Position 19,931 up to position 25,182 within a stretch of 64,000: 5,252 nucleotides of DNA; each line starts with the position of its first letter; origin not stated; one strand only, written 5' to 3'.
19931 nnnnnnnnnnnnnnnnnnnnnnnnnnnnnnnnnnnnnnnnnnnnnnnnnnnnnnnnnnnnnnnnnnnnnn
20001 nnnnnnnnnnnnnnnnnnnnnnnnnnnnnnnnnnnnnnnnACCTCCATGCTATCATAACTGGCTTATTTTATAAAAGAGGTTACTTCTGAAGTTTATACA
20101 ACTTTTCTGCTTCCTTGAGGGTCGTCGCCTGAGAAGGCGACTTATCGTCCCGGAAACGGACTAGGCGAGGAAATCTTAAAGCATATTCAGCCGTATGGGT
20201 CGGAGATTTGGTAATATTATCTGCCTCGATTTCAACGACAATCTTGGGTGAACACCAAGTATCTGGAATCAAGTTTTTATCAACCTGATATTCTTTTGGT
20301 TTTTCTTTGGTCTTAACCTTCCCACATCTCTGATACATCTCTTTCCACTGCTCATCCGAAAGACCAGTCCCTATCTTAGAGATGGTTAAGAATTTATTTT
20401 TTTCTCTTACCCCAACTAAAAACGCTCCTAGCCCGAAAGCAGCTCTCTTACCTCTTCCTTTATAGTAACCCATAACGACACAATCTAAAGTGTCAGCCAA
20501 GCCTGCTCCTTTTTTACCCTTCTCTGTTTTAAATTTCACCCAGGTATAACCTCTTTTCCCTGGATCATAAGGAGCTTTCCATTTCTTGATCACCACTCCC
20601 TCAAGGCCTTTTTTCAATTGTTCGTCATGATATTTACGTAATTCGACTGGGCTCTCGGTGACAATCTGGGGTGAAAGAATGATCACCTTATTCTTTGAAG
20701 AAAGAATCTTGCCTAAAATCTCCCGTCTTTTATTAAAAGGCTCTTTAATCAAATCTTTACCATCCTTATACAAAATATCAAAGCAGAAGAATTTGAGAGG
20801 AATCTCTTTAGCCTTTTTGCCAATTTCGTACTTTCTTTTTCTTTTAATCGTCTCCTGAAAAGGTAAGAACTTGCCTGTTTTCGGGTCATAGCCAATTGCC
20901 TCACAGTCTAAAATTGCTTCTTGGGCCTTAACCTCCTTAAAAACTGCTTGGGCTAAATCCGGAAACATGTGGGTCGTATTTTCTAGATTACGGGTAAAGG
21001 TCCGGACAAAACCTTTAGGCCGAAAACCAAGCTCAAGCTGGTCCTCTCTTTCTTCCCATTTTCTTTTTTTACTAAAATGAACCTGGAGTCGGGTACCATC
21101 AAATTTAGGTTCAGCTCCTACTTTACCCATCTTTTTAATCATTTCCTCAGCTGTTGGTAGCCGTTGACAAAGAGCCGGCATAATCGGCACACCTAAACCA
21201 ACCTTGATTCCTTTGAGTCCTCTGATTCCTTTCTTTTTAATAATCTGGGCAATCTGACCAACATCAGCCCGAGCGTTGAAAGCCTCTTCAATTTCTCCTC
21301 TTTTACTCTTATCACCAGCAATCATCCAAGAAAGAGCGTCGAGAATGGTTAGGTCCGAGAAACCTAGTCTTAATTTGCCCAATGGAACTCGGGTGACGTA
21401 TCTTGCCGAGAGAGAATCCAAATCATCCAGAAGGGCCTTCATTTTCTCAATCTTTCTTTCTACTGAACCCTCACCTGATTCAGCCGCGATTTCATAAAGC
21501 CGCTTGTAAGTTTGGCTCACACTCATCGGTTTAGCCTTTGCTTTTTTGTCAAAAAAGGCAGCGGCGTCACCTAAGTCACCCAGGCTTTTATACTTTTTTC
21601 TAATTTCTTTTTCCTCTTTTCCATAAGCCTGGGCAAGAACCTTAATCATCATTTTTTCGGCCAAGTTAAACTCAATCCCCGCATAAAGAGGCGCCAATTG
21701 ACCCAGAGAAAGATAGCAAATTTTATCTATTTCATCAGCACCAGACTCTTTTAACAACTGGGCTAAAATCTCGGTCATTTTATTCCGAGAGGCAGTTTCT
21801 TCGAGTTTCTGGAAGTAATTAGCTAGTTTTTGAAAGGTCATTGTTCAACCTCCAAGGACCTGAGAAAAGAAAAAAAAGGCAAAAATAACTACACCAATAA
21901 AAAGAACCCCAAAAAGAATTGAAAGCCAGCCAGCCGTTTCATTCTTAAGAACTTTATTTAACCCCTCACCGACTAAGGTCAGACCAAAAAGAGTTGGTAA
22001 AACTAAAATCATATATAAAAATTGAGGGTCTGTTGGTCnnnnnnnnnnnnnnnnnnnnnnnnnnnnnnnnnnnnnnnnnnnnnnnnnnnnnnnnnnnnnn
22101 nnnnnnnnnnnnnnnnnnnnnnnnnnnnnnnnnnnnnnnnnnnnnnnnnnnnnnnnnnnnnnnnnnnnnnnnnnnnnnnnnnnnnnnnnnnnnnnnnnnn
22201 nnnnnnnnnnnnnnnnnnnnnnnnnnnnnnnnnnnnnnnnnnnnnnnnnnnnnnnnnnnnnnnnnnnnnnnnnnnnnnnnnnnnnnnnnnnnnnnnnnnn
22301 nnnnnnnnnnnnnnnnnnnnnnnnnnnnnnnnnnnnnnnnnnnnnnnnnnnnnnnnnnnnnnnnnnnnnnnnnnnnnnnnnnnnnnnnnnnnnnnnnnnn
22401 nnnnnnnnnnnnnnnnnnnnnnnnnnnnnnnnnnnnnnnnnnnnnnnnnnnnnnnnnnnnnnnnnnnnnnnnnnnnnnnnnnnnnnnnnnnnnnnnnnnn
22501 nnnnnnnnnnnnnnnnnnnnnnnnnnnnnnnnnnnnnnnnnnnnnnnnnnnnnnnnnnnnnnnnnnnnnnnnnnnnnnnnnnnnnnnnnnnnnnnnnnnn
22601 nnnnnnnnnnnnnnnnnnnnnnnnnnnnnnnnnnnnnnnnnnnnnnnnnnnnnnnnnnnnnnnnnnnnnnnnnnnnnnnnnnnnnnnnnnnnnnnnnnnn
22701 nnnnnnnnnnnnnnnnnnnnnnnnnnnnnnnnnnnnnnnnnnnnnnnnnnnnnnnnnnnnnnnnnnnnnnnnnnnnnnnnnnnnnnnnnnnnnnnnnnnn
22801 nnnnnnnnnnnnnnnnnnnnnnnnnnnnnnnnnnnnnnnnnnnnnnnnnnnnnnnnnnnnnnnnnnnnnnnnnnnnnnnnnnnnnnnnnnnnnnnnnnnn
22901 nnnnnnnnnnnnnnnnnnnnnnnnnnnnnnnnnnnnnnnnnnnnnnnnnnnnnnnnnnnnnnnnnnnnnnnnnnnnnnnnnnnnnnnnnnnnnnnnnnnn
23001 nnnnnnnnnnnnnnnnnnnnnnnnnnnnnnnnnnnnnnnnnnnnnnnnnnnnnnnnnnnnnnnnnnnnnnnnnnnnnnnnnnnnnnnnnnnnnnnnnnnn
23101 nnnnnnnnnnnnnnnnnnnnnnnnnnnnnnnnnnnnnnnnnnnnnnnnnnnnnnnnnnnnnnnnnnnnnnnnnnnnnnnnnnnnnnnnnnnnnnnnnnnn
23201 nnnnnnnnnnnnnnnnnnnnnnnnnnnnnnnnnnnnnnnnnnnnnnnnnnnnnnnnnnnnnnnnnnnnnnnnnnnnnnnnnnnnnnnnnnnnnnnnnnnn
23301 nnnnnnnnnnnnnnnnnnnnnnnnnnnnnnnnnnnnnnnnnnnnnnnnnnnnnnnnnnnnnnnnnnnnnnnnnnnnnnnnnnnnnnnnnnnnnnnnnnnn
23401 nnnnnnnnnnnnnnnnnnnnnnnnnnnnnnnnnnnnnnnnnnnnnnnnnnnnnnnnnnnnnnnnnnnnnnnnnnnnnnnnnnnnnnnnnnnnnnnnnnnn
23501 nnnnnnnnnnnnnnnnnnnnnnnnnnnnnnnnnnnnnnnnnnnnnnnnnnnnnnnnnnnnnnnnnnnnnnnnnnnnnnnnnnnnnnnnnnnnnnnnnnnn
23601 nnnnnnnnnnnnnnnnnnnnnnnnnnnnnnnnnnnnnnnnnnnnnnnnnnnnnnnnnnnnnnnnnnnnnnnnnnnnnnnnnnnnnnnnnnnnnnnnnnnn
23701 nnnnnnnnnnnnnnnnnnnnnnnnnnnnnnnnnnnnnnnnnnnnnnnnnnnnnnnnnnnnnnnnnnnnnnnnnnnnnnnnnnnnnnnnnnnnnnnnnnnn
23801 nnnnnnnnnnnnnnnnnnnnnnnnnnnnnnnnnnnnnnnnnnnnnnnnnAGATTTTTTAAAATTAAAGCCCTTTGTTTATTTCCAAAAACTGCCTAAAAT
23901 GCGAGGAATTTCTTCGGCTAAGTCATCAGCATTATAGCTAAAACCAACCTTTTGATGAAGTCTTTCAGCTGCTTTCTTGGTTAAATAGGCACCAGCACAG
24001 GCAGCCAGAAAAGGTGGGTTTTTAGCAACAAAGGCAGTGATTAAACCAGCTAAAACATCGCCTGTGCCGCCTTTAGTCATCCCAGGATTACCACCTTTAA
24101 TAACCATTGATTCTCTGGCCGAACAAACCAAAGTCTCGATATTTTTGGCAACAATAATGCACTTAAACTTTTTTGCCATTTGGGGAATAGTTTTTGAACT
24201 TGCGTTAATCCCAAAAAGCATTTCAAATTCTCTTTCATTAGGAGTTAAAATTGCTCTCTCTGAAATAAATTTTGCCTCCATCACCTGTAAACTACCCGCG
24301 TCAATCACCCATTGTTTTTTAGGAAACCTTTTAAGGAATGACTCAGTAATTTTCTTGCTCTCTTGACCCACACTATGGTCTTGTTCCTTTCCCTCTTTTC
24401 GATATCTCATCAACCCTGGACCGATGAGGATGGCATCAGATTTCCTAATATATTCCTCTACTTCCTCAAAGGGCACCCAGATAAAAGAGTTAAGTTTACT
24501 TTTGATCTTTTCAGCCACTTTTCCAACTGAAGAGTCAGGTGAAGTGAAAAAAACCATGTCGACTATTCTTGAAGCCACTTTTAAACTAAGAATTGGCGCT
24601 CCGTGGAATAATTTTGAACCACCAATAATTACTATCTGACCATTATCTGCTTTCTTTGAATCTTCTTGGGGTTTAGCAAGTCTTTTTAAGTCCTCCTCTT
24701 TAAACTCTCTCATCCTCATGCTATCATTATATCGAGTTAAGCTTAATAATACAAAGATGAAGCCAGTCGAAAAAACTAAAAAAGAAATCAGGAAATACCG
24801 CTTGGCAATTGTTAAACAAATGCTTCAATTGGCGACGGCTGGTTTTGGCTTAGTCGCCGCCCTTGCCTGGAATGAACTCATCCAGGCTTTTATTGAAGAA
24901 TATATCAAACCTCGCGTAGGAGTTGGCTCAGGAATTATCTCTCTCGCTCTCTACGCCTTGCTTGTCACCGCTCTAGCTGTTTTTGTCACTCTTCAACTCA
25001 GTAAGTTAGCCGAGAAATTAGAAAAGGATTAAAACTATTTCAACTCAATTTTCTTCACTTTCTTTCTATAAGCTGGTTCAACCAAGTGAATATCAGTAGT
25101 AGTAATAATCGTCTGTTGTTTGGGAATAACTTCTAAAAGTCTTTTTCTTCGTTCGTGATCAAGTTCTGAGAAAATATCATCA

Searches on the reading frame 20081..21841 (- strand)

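Call 72: search_protein_families(library=pfam, proteins=[window:20081-21841:-], max_evalue=0.00001)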
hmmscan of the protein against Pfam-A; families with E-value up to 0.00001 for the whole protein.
window:20081-21841:- (586 aa): 3 families
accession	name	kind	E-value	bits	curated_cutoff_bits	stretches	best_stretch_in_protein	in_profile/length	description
PF01068.26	DNA_ligase_A_M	-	2.1e-49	168.4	26.2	1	277-438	40-204/204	ATP dependent DNA ligase domain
PF04675.19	DNA_ligase_A_N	-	2.2e-37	129.4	24.6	1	3-171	2-174/174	DNA ligase N terminus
PF04679.21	DNA_ligase_A_C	-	7.6e-21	74.8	27.5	1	470-567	4-94/94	ATP dependent DNA ligase C terminal region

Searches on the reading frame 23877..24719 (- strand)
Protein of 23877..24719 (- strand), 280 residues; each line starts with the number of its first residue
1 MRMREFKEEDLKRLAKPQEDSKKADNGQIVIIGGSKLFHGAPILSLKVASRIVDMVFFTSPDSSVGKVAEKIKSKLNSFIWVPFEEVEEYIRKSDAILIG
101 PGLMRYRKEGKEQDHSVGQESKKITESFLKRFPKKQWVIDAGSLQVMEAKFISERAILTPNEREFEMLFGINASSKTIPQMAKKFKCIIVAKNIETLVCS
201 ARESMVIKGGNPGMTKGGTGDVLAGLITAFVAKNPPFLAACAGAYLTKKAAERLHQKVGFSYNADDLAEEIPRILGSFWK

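Call 72: search_protein_families(library=pfam, proteins=[window:23877-24719:-], max_evalue=0.00001)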
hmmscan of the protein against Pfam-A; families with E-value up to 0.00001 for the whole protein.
window:23877-24719:- (280 aa): 1 family
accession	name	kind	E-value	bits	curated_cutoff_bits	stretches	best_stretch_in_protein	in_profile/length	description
PF01256.23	Carb_kinase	-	5.3e-35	121.5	27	1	30-273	2-242/242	NAD(P)H-hydrate dehydratase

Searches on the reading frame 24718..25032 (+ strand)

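Call 72: search_protein_families(library=pfam, proteins=[window:24718-25032:+], max_evalue=0.00001)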
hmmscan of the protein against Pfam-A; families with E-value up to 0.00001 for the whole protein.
window:24718-25032:+ (104 aa): 1 family
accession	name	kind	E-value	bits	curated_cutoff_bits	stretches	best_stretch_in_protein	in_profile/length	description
PF18898.5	DUF5654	-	1.3e-18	67.2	23.8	1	30-100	4-70/71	Family of unknown function (DUF5654)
